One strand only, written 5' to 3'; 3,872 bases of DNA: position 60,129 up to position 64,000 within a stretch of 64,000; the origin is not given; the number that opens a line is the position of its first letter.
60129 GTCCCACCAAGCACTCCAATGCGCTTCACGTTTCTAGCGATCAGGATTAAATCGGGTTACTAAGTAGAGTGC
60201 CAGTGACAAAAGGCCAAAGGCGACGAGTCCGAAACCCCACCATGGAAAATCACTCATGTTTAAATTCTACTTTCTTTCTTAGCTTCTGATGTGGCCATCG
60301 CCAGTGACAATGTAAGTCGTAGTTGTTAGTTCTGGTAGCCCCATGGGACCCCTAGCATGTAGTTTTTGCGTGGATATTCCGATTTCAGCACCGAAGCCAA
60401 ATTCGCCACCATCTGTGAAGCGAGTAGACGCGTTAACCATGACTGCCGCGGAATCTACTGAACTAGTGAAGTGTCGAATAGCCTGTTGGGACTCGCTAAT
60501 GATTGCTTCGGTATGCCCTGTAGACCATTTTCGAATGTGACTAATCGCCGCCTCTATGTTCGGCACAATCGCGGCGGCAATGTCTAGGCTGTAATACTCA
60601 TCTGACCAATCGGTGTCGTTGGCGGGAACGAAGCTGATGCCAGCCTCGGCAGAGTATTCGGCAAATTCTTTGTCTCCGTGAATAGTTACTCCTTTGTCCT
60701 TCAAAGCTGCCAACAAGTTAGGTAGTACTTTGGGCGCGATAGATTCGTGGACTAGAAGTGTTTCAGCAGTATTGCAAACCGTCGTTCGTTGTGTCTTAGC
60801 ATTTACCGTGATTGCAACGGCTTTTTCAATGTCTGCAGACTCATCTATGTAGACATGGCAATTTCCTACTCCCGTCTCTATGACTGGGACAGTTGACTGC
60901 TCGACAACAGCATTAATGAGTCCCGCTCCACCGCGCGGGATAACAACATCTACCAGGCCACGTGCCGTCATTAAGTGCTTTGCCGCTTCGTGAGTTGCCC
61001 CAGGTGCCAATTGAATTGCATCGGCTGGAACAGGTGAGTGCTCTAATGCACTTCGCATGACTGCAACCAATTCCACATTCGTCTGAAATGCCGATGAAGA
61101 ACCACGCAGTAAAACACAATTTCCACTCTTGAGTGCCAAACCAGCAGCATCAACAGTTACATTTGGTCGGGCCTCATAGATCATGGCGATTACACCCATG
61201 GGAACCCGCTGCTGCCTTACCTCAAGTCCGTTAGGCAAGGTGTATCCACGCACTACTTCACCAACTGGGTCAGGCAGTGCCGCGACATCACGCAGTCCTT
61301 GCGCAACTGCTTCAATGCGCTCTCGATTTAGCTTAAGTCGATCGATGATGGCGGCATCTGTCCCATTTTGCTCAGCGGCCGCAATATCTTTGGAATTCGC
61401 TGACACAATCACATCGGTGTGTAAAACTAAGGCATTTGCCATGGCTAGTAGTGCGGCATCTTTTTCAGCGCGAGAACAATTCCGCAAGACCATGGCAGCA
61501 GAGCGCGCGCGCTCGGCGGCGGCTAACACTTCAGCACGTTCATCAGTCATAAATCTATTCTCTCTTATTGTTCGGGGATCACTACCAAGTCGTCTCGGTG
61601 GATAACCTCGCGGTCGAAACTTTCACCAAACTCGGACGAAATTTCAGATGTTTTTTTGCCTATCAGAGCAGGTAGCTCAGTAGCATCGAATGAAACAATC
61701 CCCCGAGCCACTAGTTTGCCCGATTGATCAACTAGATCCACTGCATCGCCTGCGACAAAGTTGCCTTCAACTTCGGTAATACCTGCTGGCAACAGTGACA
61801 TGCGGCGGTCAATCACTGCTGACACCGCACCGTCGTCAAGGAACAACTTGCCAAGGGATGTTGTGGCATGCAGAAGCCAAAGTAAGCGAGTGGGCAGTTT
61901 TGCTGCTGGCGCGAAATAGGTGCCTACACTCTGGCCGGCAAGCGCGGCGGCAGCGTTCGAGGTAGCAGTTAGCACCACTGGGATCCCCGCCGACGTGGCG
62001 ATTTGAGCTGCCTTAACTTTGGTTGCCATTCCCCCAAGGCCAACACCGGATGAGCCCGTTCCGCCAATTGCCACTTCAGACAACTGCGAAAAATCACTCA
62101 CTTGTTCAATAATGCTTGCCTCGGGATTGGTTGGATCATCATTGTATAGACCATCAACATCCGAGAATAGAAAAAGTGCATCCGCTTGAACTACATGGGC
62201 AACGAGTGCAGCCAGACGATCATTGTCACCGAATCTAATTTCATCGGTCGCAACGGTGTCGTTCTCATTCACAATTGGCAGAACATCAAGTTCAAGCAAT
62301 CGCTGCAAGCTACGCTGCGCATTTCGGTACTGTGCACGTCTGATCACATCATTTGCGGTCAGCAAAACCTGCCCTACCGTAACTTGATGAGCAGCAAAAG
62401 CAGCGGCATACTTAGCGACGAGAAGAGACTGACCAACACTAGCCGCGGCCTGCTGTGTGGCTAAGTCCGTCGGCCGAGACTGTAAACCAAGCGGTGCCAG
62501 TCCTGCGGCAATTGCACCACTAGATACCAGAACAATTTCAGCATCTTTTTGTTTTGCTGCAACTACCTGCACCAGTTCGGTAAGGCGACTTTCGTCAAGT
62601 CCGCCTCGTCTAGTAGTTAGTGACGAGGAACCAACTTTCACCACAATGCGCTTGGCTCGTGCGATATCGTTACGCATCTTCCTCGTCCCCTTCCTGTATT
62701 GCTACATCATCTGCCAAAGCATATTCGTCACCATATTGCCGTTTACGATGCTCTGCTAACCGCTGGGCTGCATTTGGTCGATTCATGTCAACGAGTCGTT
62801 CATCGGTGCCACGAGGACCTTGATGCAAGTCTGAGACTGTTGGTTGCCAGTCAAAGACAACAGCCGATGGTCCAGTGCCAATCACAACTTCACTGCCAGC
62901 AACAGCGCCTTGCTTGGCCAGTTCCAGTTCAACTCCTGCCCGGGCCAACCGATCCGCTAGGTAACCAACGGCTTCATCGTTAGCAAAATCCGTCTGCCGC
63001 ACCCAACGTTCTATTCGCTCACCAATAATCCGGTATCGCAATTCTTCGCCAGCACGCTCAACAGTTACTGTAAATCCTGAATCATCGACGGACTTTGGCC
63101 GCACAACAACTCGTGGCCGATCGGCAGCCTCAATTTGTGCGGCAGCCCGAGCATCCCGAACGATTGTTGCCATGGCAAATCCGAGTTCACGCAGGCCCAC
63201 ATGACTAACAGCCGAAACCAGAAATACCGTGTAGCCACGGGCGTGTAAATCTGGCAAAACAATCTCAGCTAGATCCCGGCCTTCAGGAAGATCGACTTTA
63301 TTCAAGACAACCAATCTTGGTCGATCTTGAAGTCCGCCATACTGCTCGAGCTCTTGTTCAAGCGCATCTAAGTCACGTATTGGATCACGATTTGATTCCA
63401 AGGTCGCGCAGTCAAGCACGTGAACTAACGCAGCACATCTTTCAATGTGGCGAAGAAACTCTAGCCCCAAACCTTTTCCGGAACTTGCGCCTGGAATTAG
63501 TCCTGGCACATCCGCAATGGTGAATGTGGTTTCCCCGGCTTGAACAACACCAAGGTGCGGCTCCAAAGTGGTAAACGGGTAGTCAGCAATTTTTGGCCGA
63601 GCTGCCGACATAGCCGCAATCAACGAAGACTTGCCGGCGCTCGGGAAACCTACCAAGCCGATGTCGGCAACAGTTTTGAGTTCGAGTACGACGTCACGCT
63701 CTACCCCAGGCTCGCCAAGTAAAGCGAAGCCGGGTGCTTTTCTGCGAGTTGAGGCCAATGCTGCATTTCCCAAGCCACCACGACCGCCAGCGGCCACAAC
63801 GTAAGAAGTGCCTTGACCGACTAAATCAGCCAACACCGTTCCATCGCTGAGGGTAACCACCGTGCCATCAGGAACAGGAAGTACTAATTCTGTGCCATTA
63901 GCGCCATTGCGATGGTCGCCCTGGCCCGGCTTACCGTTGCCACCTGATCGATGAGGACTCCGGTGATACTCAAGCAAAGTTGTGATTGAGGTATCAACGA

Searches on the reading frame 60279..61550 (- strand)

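Call 101: search_protein_families(library=pfam, proteins=[window:60279-61550:-], max_evalue=0.0001)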
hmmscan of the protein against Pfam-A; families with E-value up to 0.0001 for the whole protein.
window:60279-61550:- (423 aa): 1 family
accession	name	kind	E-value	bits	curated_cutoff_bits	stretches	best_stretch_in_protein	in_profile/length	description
PF00171.27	Aldedh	-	1.7e-19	70.2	23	1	5-285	28-295/461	Aldehyde dehydrogenase family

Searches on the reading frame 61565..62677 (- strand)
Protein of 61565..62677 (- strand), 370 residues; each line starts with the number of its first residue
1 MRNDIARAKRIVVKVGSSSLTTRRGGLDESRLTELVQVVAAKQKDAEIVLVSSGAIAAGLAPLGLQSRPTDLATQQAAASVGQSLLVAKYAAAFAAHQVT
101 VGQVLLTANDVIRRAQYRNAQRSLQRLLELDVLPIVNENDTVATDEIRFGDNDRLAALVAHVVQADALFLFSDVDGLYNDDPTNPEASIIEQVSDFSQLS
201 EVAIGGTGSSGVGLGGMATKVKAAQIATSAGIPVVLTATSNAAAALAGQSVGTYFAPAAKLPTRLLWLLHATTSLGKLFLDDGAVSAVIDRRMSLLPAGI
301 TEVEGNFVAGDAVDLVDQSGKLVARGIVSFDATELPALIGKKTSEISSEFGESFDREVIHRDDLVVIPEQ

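Call 101: search_protein_families(library=pfam, proteins=[window:61565-62677:-], max_evalue=0.0001)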
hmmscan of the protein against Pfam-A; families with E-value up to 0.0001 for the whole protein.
window:61565-62677:- (370 aa): 2 families
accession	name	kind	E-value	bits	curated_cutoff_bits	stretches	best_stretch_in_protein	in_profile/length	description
PF00696.33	AA_kinase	-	4e-43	148.3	24.9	1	9-236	1-232/234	Amino acid kinase family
PF01472.26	PUA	-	2.2e-18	66.4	24.8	1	276-347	1-71/74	PUA domain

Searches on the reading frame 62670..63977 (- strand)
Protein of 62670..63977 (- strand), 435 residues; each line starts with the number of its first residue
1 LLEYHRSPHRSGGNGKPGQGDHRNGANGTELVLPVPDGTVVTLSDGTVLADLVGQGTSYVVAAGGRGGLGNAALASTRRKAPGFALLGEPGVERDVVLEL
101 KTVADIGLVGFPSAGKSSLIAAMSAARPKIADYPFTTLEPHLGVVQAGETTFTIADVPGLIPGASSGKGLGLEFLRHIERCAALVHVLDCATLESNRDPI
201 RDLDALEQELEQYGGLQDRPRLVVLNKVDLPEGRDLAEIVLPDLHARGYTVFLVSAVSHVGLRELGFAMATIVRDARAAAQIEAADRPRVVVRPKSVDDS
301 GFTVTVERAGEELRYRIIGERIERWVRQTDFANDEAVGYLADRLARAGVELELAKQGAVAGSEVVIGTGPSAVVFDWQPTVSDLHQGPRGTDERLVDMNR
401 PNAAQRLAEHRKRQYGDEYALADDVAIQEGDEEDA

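Call 101: search_protein_families(library=pfam, proteins=[window:62670-63977:-], max_evalue=0.0001)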
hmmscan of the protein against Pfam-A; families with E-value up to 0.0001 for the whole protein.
window:62670-63977:- (435 aa): 4 families
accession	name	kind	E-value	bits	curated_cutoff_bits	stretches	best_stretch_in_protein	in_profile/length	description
PF01018.28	GTP1_OBG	-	8.3e-25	87.7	27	1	2-102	54-155/155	GTP1/OBG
PF01926.29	MMR_HSR1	-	1.9e-24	86.4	21.9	1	106-227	2-113/113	50S ribosome-binding GTPase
PF09269.16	DUF1967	-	1.5e-18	67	27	1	305-377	2-70/70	Domain of unknown function (DUF1967)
PF02421.24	FeoB_N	-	1.3e-09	38.2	27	1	106-263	3-150/156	Ferrous iron transport protein B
